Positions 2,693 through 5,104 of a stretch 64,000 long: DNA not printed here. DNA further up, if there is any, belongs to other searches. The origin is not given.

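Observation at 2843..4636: PurE-PurC fusion with domain order opposite to metazoan PAICS, plus a transit-peptide-like N-terminus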

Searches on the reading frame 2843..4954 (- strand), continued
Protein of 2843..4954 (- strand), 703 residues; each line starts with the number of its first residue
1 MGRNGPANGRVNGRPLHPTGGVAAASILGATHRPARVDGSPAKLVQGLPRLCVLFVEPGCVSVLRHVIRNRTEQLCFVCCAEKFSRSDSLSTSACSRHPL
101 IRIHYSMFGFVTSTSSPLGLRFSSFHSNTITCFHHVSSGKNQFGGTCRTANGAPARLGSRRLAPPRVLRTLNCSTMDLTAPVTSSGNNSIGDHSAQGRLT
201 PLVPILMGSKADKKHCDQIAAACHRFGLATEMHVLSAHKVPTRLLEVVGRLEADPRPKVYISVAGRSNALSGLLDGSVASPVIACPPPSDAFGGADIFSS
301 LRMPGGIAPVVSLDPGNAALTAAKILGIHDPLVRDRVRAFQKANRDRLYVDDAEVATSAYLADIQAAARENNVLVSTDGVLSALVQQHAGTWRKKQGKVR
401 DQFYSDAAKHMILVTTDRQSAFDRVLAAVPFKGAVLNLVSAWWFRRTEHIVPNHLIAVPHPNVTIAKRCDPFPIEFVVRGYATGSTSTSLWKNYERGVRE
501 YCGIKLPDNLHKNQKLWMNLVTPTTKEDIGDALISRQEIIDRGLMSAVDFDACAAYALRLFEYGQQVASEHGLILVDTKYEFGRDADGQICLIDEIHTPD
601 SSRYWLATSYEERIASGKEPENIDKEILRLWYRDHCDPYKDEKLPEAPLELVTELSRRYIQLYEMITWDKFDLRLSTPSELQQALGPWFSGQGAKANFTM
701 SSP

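Call 13: find_encoding_contigs(protein=P0001, flank=3000, max_places=4)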
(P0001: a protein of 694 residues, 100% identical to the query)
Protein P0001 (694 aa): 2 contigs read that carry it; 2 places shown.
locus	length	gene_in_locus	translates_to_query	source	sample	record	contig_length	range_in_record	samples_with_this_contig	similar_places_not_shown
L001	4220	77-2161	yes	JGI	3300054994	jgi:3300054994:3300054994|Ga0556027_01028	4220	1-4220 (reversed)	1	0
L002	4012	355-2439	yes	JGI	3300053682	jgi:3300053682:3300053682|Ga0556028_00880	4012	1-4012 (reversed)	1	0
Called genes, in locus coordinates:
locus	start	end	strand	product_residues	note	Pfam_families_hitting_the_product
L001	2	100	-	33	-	?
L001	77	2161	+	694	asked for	PF00731:AIRC, PF01259:SAICAR_synt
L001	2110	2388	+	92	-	-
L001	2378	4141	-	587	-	-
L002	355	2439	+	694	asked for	PF00731:AIRC, PF01259:SAICAR_synt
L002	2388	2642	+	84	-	-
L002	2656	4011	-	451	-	?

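Call 28: list_cluster_members(proteins=[P0095, P0096, P0101, P0112, P0120, P0113, P0084, P0105, P0007, P0059])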
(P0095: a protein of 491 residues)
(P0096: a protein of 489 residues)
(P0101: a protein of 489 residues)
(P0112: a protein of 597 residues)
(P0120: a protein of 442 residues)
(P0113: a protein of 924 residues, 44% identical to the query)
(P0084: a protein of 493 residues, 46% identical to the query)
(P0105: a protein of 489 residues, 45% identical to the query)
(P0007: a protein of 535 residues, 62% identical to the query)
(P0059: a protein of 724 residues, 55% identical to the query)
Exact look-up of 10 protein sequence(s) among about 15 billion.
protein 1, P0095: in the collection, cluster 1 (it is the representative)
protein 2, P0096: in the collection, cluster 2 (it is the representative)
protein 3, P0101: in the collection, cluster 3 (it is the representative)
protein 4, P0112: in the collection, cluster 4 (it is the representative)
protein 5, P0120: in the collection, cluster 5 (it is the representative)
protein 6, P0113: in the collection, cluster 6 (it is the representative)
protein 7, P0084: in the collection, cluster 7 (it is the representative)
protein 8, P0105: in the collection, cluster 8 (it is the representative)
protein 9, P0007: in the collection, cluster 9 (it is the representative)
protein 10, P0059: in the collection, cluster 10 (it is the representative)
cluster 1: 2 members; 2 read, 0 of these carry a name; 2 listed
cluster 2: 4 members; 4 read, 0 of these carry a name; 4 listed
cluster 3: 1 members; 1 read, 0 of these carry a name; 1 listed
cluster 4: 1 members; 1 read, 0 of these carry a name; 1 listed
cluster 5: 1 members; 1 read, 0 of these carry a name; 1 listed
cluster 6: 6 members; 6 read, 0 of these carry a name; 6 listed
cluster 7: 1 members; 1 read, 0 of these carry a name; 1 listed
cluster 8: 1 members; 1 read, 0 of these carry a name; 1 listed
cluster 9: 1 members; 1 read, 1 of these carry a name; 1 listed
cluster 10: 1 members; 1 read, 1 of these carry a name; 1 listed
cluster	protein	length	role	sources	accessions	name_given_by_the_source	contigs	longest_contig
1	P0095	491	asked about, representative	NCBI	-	-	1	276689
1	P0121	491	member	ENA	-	-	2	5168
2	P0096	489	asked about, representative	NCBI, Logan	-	-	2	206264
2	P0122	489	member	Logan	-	-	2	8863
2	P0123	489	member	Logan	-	-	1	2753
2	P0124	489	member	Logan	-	-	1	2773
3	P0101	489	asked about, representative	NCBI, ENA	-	-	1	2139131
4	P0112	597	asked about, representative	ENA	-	-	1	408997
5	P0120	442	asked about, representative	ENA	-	-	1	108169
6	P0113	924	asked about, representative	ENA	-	-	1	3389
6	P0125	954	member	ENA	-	-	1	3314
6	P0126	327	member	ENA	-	-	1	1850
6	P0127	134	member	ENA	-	-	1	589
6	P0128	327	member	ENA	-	-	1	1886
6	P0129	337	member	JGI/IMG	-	-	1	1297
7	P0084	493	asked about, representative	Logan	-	-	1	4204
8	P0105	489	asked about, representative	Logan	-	-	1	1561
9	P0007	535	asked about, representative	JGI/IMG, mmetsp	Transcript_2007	Transcript_2007/g.6028 ORF Transcript_2007/g.6028 Transcript_2007/m.6028 type:complete ...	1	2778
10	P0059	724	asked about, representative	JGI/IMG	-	phosphoribosylaminoimidazole-succinocarboxamide synthase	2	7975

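Call 29: find_encoding_contigs(protein=P0101, flank=6000, max_places=2)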
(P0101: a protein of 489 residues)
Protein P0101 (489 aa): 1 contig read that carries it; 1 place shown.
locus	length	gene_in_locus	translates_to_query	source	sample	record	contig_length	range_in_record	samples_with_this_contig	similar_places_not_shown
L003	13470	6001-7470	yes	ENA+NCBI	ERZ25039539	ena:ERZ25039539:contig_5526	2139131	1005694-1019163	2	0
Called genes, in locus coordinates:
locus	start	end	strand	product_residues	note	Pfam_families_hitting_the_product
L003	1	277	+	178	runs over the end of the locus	-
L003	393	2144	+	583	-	PF17389:Bac_rhamnosid6H, PF17390:Bac_rhamnosid_C (faint)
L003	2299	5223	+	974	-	PF02700:PurS (weak), PF18072:FGAR-AT_linker, PF00586:AIRS, PF02769:AIRS_C, PF00586:AIRS (weak), PF02769:AIRS_C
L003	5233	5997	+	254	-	PF13507:GATase_5, PF01965:DJ-1_PfpI (weak)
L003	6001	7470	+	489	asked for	PF01259:SAICAR_synt, PF00731:AIRC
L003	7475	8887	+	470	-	PF13522:GATase_6, PF13537:GATase_7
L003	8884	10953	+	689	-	PF02844:GARS_N, PF01071:GARS_A, PF02843:GARS_C, PF00586:AIRS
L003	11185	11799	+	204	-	PF00551:Formyl_trans_N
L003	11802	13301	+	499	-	PF02142:MGS, PF01808:AICARFT_IMPCHas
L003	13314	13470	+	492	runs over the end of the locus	PF00478:IMPDH, PF03060:NMO (faint), PF00571:CBS, PF01070:FMN_dh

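Call 44: list_cluster_members(proteins=[P0028, P0034, P0244, P0198, P0211, P0131, P0139, P0175, P0222, P0133])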
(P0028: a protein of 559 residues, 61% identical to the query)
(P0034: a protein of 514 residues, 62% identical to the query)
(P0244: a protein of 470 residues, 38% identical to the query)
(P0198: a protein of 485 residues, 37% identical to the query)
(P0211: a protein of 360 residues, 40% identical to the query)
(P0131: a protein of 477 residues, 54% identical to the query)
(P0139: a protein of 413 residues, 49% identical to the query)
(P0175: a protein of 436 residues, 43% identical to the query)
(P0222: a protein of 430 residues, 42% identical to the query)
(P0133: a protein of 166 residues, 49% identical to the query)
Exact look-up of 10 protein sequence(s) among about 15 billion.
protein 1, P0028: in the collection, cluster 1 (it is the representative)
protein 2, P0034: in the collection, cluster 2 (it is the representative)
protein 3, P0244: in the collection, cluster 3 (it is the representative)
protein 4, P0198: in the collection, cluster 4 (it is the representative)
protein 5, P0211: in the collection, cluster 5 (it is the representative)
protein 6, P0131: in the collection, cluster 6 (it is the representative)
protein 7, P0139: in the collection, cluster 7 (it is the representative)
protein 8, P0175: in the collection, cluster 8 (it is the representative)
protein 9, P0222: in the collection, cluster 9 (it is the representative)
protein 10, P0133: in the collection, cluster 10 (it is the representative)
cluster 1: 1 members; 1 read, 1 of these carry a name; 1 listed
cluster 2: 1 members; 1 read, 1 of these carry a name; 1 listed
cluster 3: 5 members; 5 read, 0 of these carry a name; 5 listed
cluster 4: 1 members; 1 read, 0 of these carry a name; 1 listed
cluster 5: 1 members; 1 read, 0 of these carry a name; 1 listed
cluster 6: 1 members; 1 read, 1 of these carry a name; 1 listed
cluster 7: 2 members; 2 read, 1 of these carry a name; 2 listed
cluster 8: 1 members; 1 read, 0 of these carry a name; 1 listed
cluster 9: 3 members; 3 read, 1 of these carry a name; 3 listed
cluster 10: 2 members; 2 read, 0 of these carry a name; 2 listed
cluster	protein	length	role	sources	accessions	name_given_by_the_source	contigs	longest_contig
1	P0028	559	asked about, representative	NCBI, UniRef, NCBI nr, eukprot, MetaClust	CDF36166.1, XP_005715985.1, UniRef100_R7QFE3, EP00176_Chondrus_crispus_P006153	fusion protein of phosphoribosylaminoimidazole carboxylase and ... | SAICAR synthetase n=1 Tax=Chondrus crispus TaxID=2769 RepID=R7QFE3_CHOCR | XP_005715985.1 fusion protein of phosphoribosylaminoimidazole carboxylase and ...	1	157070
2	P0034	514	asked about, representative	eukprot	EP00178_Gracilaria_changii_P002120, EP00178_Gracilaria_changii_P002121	TRINITY_DN1313_c0_g2_i1.p1 TRINITY_DN1313_c0_g2~~TRINITY_DN1313_c0_g2_i1.p1 ORF ...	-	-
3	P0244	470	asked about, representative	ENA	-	-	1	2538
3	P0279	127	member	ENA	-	-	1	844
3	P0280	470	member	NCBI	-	-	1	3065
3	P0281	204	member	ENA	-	-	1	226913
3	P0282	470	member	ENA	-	-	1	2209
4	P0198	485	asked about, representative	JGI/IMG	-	-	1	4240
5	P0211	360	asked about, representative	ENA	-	-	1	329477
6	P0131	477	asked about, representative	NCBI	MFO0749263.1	MAG: phosphoribosylaminoimidazolesuccinocarboxamide synthase [Myxococcota bacterium]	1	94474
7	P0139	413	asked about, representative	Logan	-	-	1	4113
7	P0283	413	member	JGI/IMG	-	phosphoribosylaminoimidazole carboxylase/phosphoribosylaminoimidazole-succinocarboxamide ...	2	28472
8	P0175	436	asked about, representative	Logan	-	-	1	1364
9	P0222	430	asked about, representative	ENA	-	-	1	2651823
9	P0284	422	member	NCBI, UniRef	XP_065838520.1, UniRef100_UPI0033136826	multifunctional protein ADE2-like [Oscarella lobularis] | multifunctional protein ADE2-like n=1 Tax=Oscarella lobularis TaxID=121494 ...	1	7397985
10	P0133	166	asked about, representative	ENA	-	-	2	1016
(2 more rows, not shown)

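Call 47: find_related_loci(query=A1, collection=genome_contigs, flank=4000)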
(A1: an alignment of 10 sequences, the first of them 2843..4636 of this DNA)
Query A1 (597 aa) in genome_contigs; peptide patterns used: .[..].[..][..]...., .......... (x = any residue, [..] = any of these).
600 stretches matched a pattern (row limit reached: there are more); 598 encode a relative of the query (tblastn E <= 1e-3); the best 80 are kept; 80 distinct loci.
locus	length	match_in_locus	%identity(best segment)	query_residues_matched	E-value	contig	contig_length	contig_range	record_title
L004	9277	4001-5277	66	73-583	3e-126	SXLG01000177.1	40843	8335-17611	MAG: Proteobacteria bacterium isolate F1-120-MAGs134 F1-120__c812013, whole genome shotgun sequence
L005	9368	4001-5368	63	99-565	1e-125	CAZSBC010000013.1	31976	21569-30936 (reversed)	MAG TPA_asm: uncultured Spirochaetales bacterium isolate SRP167671_co1_158 genome assembly, contig: NODE_1547_length_319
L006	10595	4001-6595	60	95-565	3e-123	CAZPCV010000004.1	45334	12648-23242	MAG TPA_asm: uncultured Gammaproteobacteria bacterium isolate SRP257259_co1_228 genome assembly, contig: NODE_764_length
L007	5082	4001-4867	64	288-579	3e-122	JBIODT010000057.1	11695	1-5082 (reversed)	MAG: Legionellales bacterium isolate GcC11-25 k141_564335_length_11695_cov_31.0000, whole genome shotgun sequence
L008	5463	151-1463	63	87-579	1e-122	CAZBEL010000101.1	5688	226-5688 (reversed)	MAG TPA_asm: uncultured bacterium isolate SRP216583_co1_89 genome assembly, contig: NODE_15327_length_5688_cov_12.643529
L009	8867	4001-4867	62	288-579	1e-122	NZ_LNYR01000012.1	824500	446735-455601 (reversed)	Legionella quateirensis strain ATCC 49507 Lqua_ctg012, whole genome shotgun sequence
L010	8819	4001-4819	67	287-561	2e-120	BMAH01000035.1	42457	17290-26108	Gammaproteobacteria bacterium BBSC-SA02 DNA, sequence035, whole genome shotgun sequence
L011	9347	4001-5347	65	99-576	2e-120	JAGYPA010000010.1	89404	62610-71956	MAG: Spirochaetales bacterium isolate M55B182 10, whole genome shotgun sequence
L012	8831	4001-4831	64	287-565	8e-120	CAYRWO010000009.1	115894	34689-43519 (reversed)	MAG TPA_asm: uncultured Legionella sp. isolate SRP062349_co2_249 genome assembly, contig: NODE_99_length_115894_cov_18.4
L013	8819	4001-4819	66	287-561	4e-120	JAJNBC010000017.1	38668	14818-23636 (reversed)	MAG: Gammaproteobacteria bacterium isolate C_No_T20_A_bin.80 scaffold_557, whole genome shotgun sequence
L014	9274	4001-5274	67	99-561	2e-119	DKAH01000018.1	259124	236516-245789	MAG TPA_asm: Candidatus Marinimicrobia bacterium UBA6931 UBA6931_contig_1263, whole genome shotgun sequence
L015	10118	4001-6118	62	99-565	3e-119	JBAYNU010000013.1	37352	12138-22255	MAG: Candidatus Magasanikiibacteriota bacterium isolate SO_2016_LW1_72 scaffold00888_LW64-88_2016, whole genome shotgun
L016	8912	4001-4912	60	278-580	3e-119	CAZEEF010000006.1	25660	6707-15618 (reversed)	MAG TPA_asm: uncultured Coxiellaceae bacterium isolate SRP200132_co1_512 genome assembly, contig: NODE_3307_length_25660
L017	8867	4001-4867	61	265-565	2e-119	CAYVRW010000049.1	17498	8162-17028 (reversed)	MAG TPA_asm: uncultured Coxiellaceae bacterium isolate SRP200132_co1_88 genome assembly, contig: NODE_5602_length_17498_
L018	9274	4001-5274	66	87-561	2e-119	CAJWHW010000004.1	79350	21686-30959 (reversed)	MAG TPA_asm: uncultured Candidatus Marinimicrobia bacterium isolate ERR599097_bin.57_MetaBAT_v2.12.1_MAG genome assembly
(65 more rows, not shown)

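Call 49: find_encoding_contigs(protein=P0002, flank=6000, max_places=2)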
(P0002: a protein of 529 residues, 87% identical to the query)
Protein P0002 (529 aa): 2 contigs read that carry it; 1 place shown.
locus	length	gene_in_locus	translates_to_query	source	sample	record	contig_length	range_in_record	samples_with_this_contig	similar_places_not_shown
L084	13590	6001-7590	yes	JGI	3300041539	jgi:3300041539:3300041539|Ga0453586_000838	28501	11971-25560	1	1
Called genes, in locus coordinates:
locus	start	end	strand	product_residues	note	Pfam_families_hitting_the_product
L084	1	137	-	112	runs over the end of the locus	-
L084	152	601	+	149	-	-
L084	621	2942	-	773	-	PF00790:VHS (faint), PF03127:GAT (weak)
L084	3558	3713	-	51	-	-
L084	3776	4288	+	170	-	PF01096:Zn_ribbon_TFIIS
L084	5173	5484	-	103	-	-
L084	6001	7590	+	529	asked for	PF00731:AIRC, PF01259:SAICAR_synt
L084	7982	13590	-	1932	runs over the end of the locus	-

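Call 63: predict_structure(alignment_id=A2)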
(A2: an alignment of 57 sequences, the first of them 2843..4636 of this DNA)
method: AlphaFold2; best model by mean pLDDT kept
length: 597 residues; sequences in the alignment: 57
mean_pLDDT: 82.8   pTM: 0.78
mean pLDDT of the five models: 82.8, 82.6, 82.2, 82.1, 81.9
residues with pLDDT >= 90: 388; 70-90: 90; 50-70: 26; < 50: 93
segments of 3 or more residues with pLDDT < 50: 1-88, 594-597
pLDDT, mean of each block of 10 residues (from residue 1): 34 33 29 32 36 36 32 36 44 93 95 97 97 95 97 92 90 95 66 62 91 98 96 92 93 96 92 89 89 93 95 73 91 97 98 97 97 93 94 96 96 96 92 97 98 98 95 97 97 86 92 85 86 84 92 95 89 92 87 50
secondary structure, 60 per line:
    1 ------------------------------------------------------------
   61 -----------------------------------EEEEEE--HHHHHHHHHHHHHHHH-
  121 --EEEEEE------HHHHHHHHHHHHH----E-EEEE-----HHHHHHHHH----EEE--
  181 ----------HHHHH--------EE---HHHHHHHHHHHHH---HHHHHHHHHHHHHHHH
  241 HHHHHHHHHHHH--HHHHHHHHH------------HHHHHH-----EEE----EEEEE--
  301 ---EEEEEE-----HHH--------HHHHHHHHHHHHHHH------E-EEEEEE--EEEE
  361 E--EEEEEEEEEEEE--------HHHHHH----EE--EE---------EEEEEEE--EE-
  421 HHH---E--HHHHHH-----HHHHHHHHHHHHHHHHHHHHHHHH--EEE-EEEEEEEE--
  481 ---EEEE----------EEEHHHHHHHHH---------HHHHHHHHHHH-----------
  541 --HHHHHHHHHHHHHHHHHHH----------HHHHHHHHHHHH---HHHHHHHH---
elements in order: E96-101 H104-119 E123-128 H135-147 E154-157 H163-171 E176-178 H191-195 H209-221 H225-252 H255-263 H276-281 E287-289 E294-298 E304-309 H326-340 E349-354 E357-361 E364-375 H384-389 E409-415 H430-435 H441-464 E467-469 E471-478 E484-487 E498-500 H501-509 H519-529 H543-561 H572-583 H587-594

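Call 65: fold_search(model_id=the predicted structure, library=pdb)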
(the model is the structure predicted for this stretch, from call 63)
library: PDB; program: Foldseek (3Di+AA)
matches with E <= 10: 1377; with E <= 0.001: 127
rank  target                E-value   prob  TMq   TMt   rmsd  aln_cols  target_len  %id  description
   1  6yya                  2.6e-22  1.00  0.40  0.79   3.2       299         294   33  Crystal structure of SAICAR Synthetase (PurC) from Mycobacterium abscessus in complex with inhibitor (released 2021-05-12)
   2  1obd                  3.4e-22  1.00  0.41  0.79   3.0       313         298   30  SAICAR-synthase complexed with ATP (released 2003-03-06)
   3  6yyb                  4.6e-22  1.00  0.41  0.80   3.0       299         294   34  Crystal structure of SAICAR Synthetase (PurC) from Mycobacterium abscessus in complex with inhibitor (released 2021-05-12)
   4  3r9r                  8.5e-22  1.00  0.41  0.80   3.0       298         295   34  Structure of a Phosphoribosylaminoimidazole-succinocarboxamide synthase from Mycobacterium abscessus ATCC 19977 / DSM 44 (released 2011-04-20)
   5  2cnu                  1.8e-21  1.00  0.41  0.79   3.1       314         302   29  Atomic resolution structure of SAICAR-synthase from Saccharomyces cerevisiae complexed with aspartic acid (released 2006-06-07)
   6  1obg                  1.9e-21  1.00  0.41  0.76   3.4       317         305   30  SAICAR-synthase complexed with ATP (released 2003-03-06)
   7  6yvq                  2.0e-21  1.00  0.42  0.83   2.5       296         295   35  Crystal structure of SAICAR Synthetase (PurC) from Mycobacterium abscessus in apo form (released 2021-05-12)
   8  2cnq                  3.4e-21  1.00  0.40  0.77   3.5       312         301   29  Atomic resolution structure of SAICAR-synthase from Saccharomyces cerevisiae complexed with ADP, AICAR, succinate (released 2006-06-08)
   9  6yx3                  5.9e-21  1.00  0.42  0.81   2.7       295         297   34  Crystal structure of SAICAR Synthetase (PurC) from Mycobacterium abscessus in complex with ATP (released 2021-05-12)
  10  2cnv                  6.7e-21  1.00  0.40  0.78   3.1       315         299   30  SAICAR-synthase from Saccharomyces cerevisiae complexed SAICAR (released 2006-06-08)
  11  1a48                  1.0e-19  1.00  0.40  0.77   3.2       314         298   28  SAICAR SYNTHASE (released 1999-03-30)
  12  4o7n                  2.7e-16  1.00  0.35  0.86   3.3       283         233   24  SAICAR synthetase (Type-2) in complex with ADP (released 2014-12-31)
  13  4o82_B                4.1e-16  1.00  0.33  0.83   4.8       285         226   24  SAICAR synthetase (Type-1) in complex with ADP AND AMP in both chains (released 2014-12-31)
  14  2ywv_A                7.2e-16  1.00  0.34  0.82   3.9       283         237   25  Crystal structure of SAICAR synthetase from Geobacillus kaustophilus (released 2007-10-23)
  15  4o7r                  1.2e-15  1.00  0.33  0.81   5.0       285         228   24  SAICAR synthetase (Type-2) in complex with UMP/UDP (released 2014-12-31)
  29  3rg8_G                2.1e-14  1.00  0.26  0.94   1.2       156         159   47  Crystal structure of Treponema denticola PurE (released 2011-05-18)
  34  3rg8_C                3.9e-14  1.00  0.25  0.93   1.2       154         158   48  Crystal structure of Treponema denticola PurE (released 2011-05-18)
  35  3rg8_A                7.3e-14  1.00  0.25  0.94   1.2       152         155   49  Crystal structure of Treponema denticola PurE (released 2011-05-18)
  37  3rg8_B                1.1e-13  1.00  0.25  0.95   1.2       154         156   48  Crystal structure of Treponema denticola PurE (released 2011-05-18)
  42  2h31                  1.4e-11  1.00  0.23  0.35   1.3       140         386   42  Crystal structure of human PAICS, a bifunctional carboxylase and synthetase in purine biosynthesis (released 2007-01-30)
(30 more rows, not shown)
